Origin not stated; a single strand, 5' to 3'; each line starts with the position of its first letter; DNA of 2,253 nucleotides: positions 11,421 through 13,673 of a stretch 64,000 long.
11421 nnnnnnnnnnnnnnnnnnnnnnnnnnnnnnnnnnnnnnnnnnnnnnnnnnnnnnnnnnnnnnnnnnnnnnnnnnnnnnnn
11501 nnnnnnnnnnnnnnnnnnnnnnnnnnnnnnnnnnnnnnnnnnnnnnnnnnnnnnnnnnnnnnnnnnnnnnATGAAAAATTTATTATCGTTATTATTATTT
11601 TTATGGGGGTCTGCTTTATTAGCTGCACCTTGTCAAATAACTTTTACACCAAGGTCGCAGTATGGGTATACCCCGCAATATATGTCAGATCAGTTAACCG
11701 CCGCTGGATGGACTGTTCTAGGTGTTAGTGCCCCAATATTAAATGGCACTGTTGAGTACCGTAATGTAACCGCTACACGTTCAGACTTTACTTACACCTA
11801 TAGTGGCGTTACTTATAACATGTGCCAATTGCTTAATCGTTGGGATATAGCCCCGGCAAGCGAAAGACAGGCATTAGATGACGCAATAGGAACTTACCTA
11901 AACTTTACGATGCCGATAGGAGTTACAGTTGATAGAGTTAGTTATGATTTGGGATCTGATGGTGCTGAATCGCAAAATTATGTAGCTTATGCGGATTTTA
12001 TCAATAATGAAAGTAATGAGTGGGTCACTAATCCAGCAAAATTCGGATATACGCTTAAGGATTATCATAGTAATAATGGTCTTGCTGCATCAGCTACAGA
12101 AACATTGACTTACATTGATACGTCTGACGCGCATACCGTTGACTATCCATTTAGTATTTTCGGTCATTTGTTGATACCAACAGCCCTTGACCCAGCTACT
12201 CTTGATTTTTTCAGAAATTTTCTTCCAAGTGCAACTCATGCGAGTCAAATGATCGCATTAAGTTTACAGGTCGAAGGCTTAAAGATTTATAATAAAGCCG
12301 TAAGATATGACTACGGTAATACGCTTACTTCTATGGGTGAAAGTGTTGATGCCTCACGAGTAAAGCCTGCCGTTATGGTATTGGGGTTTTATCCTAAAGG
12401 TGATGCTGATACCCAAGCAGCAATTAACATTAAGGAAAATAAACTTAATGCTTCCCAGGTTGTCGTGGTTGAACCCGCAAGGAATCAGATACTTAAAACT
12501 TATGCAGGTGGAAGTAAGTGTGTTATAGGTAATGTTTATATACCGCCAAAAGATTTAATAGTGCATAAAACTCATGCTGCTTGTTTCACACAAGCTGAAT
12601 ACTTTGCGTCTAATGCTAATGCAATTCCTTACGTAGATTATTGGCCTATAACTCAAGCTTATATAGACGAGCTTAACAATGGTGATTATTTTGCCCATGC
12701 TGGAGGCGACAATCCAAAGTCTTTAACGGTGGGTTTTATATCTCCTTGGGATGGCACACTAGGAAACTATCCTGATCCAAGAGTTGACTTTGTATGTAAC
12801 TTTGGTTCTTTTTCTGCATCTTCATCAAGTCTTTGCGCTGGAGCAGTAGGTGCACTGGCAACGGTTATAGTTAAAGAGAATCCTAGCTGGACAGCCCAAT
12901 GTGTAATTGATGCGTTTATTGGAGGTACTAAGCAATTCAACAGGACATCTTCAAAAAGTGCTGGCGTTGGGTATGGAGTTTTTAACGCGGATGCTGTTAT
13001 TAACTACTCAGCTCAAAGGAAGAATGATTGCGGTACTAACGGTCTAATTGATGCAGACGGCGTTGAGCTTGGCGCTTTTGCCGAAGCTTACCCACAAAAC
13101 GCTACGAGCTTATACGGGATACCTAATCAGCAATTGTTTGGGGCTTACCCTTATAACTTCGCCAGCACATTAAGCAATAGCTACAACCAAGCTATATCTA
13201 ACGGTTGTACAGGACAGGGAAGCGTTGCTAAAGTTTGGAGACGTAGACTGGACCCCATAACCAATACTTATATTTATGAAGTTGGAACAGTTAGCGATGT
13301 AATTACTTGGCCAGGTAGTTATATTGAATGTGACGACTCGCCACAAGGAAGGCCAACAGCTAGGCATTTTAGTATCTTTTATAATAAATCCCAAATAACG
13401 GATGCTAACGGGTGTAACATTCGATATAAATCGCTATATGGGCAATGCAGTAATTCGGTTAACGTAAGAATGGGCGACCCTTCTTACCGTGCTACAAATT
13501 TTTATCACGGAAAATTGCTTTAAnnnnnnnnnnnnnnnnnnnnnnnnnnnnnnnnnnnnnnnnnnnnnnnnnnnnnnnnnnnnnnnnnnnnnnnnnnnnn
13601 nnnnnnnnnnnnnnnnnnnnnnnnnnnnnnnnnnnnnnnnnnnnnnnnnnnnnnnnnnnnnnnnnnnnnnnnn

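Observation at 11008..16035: Terminator-bounded cassette of four exported proteins inserted between early and late modules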

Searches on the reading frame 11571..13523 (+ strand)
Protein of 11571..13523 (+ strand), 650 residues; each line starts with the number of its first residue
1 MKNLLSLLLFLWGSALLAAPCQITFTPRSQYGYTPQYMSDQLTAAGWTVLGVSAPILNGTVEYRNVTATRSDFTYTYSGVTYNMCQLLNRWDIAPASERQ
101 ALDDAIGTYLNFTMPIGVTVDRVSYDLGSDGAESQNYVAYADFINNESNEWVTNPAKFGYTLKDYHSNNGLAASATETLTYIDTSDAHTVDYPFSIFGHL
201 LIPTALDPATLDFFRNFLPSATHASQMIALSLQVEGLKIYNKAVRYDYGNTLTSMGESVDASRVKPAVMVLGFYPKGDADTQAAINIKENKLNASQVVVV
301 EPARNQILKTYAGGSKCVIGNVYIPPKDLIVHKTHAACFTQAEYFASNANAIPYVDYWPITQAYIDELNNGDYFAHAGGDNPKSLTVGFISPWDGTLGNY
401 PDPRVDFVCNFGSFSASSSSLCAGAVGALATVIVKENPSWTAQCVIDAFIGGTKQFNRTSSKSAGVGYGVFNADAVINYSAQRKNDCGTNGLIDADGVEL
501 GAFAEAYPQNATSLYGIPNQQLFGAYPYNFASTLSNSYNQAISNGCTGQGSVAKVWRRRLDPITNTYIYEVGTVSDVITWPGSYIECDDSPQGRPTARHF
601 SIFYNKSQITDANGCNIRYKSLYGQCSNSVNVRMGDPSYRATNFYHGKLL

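Call 5: search_protein_families(library=pfam, proteins=[window:11571-13523:+], max_evalue=1)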
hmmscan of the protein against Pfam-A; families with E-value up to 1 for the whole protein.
window:11571-13523:+ (650 aa): 0 families

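Call 6: search_protein_families(library=phrogs, proteins=[window:11571-13523:+], max_evalue=0.1)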
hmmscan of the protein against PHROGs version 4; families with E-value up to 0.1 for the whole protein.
window:11571-13523:+ (650 aa): 0 families

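Call 11: search_dna_similar(query=window:11571-13523:+, collection=phages, mode=protein, max_rows=12, max_evalue=0.01)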
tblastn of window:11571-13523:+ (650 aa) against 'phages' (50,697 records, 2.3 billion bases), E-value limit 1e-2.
No match.

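Call 12: find_homologous_proteins(query=window:11571-13523:+, max_evalue=0.001)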
Query window:11571-13523:+ (650 aa): 1 proteins with E <= 0.001 among 8000 candidates.
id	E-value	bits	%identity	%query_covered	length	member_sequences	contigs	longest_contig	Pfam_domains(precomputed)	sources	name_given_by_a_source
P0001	0.0e+0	1504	100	100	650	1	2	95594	-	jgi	jgi:hypothetical protein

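Call 13: search_solved_structures(query=window:11571-13523:+, max_evalue=10, show_alignments=2)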
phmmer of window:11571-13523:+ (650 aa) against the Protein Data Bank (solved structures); distinct sequences matched with E-value up to 10: 0.

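Call 14: find_encoding_contigs(protein=P0001, flank=10000, max_places=6)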
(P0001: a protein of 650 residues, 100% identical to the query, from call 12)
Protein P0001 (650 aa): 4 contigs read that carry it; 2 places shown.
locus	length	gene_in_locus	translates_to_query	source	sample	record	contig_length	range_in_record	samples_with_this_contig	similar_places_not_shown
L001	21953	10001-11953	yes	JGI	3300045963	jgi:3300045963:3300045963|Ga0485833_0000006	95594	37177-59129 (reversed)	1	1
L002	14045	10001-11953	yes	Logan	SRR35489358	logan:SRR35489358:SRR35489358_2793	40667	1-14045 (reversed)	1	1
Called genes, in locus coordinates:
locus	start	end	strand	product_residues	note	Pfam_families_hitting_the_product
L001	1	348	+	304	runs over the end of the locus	-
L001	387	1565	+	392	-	PF02954:HTH_8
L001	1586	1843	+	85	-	-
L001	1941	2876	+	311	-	PF01555:N6_N4_Mtase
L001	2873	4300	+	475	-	PF00176:SNF2-rel_dom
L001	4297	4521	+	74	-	-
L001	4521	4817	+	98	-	-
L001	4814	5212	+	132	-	PF10765:Phage_P22_NinX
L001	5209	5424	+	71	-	-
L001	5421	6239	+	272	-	PF02272:DHHA1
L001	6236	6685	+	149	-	PF12637:TSCPD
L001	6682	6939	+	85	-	PF12961:DUF3850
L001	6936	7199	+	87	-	-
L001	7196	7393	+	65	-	-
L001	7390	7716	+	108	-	-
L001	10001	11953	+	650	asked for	-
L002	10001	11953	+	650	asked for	-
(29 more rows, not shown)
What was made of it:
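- Checked: The + strand early genes include an HTH_8 regulator, a methylase, an SNF2 helicase, NinX, DHHA1 and TSCPD (call 14).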

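Call 23: search_protein_representatives(protein=window:11571-13523:+)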
Query: 650 residues. Proteins with E-value up to 0.001 (for the whole library): 5; up to 1e-10: 5; up to 1e-30: 5. The best 5 are listed.
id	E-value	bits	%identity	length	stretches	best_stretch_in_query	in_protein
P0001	0.0e+00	1503.8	100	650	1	1-650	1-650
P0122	6.5e-81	289.2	39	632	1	1-488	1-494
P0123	3.3e-63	230.7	36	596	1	5-481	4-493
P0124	7.0e-49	183.4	31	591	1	7-488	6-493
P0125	5.7e-34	134.1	30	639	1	4-567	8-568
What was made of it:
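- Reading all 1.84 billion representative proteins gave only four P2 homologues (E 6.5e-81 to 5.7e-34, call 23).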

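Call 24: find_encoding_contigs(protein=P0122, flank=10000, max_places=4)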
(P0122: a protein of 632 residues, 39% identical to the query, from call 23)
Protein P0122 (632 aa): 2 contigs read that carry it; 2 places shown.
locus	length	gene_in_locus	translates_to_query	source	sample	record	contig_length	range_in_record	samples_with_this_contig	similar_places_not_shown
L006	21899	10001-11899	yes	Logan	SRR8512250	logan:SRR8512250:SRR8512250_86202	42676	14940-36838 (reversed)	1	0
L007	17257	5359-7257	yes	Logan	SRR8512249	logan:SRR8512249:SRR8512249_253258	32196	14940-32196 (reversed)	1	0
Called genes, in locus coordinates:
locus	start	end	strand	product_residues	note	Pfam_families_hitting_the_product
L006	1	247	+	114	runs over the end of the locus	-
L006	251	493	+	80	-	PF11753:DUF3310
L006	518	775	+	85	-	-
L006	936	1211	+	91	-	-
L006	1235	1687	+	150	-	-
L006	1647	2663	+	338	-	PF12705:PDDEXK_1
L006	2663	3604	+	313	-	PF13479:AAA_24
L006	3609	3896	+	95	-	-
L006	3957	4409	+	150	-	-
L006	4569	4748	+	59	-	-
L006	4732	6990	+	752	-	PF00476:DNA_pol_A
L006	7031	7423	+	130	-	-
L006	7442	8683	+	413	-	PF13148:DUF3987 (weak)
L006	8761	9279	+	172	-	-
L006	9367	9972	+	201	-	-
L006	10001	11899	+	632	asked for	-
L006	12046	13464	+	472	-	-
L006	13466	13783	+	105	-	-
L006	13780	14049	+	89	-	-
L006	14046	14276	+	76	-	-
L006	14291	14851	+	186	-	-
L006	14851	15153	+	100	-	-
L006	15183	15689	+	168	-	PF05838:Glyco_hydro_108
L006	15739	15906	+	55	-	-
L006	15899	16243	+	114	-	-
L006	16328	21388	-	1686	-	-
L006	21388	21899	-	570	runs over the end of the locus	-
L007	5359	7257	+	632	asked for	-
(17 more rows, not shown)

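Call 27: search_solved_structures(query=A1, max_evalue=10, show_alignments=3)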
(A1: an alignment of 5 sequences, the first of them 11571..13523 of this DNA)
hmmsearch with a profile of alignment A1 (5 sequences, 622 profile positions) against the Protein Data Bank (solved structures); distinct sequences matched with E-value up to 10: 35.
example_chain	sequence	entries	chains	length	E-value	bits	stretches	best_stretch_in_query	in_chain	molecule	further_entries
8h7o_A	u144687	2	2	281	0.0028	19.6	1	425-449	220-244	Subtilisin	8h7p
5gl8_A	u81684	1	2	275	0.0045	19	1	422-453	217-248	Subtilisin NAT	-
3vyv_A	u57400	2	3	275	0.0049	18.8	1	422-453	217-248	Subtilisin NAT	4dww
1mee_A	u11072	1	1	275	0.0049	18.8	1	422-453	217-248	MESENTERICOPEPTIDASE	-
1sbi_A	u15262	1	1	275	0.0087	18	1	422-449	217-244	SUBTILISIN 8397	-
1s01_A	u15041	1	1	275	0.011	17.7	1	423-449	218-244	Subtilisin BPN'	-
1a2q_A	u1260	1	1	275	0.011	17.7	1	422-449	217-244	SUBTILISIN BPN'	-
1ak9_A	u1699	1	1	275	0.013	17.5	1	423-449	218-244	SUBTILISIN 8321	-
1sbh_A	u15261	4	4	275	0.013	17.5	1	422-448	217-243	SUBTILISIN 8397+1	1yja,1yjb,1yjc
1aqn_A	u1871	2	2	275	0.013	17.5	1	423-449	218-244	SUBTILISIN 8324 | SUBTILISIN BPN'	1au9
2sni_E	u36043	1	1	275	0.014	17.4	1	422-450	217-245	SUBTILISIN NOVO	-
1s02_A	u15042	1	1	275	0.016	17.2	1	422-449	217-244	SUBTILISIN BPN'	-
1sbn_E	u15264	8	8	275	0.016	17.1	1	422-449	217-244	SUBTILISIN NOVO BPN' | SUBTILISIN BPN'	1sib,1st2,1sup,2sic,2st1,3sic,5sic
1gnv_A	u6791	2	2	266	0.016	17.1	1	423-449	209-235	SUBTILISIN BPN'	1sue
1lw6_E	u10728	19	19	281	0.017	17.1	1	422-449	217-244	SUBTILISIN BPN' | Subtilisin BPN' precursor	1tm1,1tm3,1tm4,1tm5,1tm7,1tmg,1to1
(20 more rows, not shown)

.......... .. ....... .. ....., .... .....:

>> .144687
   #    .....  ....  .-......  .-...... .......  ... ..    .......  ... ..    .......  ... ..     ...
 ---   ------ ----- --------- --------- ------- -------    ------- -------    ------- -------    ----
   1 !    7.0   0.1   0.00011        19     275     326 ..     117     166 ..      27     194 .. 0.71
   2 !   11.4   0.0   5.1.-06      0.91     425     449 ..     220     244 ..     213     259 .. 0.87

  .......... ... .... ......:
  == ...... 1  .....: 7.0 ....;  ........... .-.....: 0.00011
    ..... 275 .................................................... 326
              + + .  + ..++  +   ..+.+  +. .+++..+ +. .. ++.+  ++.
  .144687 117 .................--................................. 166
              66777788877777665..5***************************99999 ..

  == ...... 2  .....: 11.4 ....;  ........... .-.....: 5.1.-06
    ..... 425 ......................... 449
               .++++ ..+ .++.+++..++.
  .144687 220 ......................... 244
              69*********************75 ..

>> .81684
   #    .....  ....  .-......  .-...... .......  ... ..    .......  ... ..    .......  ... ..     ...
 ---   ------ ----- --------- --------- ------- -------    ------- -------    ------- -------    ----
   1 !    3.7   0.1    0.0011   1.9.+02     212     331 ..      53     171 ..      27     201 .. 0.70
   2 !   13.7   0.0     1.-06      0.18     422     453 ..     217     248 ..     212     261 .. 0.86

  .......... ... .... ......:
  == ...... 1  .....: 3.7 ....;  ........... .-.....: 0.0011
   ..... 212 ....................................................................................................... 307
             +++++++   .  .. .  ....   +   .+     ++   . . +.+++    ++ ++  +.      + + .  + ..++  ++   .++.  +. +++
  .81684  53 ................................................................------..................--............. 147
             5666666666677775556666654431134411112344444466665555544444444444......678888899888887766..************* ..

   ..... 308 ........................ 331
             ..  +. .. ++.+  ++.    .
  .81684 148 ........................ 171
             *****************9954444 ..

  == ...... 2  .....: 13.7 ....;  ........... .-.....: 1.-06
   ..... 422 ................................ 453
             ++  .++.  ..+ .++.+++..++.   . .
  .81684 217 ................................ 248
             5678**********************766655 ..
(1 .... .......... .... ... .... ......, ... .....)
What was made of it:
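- S420 aligns with Ser221 and N305 with Asn155 (call 27).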

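Call 29: find_encoding_contigs(protein=P0123, flank=8000, max_places=3)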
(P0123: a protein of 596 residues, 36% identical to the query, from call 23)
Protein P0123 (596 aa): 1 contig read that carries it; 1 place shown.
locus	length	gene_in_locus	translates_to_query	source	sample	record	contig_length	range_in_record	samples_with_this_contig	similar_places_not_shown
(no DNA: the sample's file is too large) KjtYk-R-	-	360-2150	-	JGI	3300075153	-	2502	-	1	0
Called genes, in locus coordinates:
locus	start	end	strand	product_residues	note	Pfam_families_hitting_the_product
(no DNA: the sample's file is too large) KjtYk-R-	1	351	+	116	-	?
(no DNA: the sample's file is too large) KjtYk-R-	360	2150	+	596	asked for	-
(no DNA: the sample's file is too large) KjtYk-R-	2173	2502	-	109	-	?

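Call 30: find_encoding_contigs(protein=P0124, flank=8000, max_places=3)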
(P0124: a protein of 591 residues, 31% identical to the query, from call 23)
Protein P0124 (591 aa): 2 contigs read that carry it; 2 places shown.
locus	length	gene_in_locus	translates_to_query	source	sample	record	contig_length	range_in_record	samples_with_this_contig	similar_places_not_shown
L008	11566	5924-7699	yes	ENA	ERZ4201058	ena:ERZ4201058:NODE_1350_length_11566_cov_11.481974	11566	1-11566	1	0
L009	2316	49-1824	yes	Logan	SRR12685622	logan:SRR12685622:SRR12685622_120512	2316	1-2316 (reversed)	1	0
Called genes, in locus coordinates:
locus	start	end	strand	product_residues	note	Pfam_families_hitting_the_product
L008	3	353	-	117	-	?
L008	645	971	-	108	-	-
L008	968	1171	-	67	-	-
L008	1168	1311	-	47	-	-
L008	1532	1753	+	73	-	-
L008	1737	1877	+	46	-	-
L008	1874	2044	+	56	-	-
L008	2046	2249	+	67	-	-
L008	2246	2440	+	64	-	-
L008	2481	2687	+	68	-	-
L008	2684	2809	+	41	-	-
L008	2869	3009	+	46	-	-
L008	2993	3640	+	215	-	PF04404:ERF (weak)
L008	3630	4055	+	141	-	PF00436:SSB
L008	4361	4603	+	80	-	-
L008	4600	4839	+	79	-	-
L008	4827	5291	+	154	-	-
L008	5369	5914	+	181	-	-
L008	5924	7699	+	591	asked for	-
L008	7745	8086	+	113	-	-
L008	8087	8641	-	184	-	-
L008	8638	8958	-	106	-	-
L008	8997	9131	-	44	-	-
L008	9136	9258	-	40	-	-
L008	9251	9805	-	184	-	PF24027:DUF7338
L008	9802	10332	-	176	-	-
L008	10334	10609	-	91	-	-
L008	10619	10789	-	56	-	-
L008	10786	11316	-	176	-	PF00182:Glyco_hydro_19 (weak)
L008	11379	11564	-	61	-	?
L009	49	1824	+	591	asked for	-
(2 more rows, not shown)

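Call 31: find_encoding_contigs(protein=P0125, flank=8000, max_places=3)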
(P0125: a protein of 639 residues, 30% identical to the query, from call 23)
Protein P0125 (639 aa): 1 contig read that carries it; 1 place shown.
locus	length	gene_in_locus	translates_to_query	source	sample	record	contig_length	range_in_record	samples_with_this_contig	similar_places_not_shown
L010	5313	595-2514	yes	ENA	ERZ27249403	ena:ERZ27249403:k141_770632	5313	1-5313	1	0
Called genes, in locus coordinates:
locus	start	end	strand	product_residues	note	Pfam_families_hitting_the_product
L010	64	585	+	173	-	-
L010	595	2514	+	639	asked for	-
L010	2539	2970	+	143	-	-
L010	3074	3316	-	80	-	-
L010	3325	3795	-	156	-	PF05838:Glyco_hydro_108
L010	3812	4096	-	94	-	-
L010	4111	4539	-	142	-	PF11351:GTA_holin_3TM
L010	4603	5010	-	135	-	-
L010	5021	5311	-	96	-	?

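Call 38: find_related_loci(query=A1, collection=viral_contigs, flank=8000)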
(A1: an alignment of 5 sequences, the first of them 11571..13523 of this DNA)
Query A1 (650 aa) in viral_contigs; peptide patterns used: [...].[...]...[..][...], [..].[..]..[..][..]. (x = any residue, [..] = any of these).
50 stretches matched a pattern, but none encodes a relative of the query by tblastn (E <= 1e-3).

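Call 39: find_related_loci(query=A1, collection=metagenome_contigs, flank=8000)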
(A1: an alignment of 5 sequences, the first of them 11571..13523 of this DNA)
Query A1 (650 aa) in metagenome_contigs; peptide patterns used: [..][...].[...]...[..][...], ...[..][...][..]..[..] (x = any residue, [..] = any of these).
113 stretches matched a pattern, but none encodes a relative of the query by tblastn (E <= 1e-3).

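Call 40: find_related_loci(query=A1, collection=genome_contigs, flank=8000)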
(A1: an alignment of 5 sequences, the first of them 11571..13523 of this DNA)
Query A1 (650 aa) in genome_contigs; peptide patterns used: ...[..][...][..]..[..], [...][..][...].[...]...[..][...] (x = any residue, [..] = any of these).
62 stretches matched a pattern, but none encodes a relative of the query by tblastn (E <= 1e-3).
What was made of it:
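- Tried and rejected: IMG/VR, JGI metagenome contigs and GTDB genomes gave nothing (calls 38-40).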
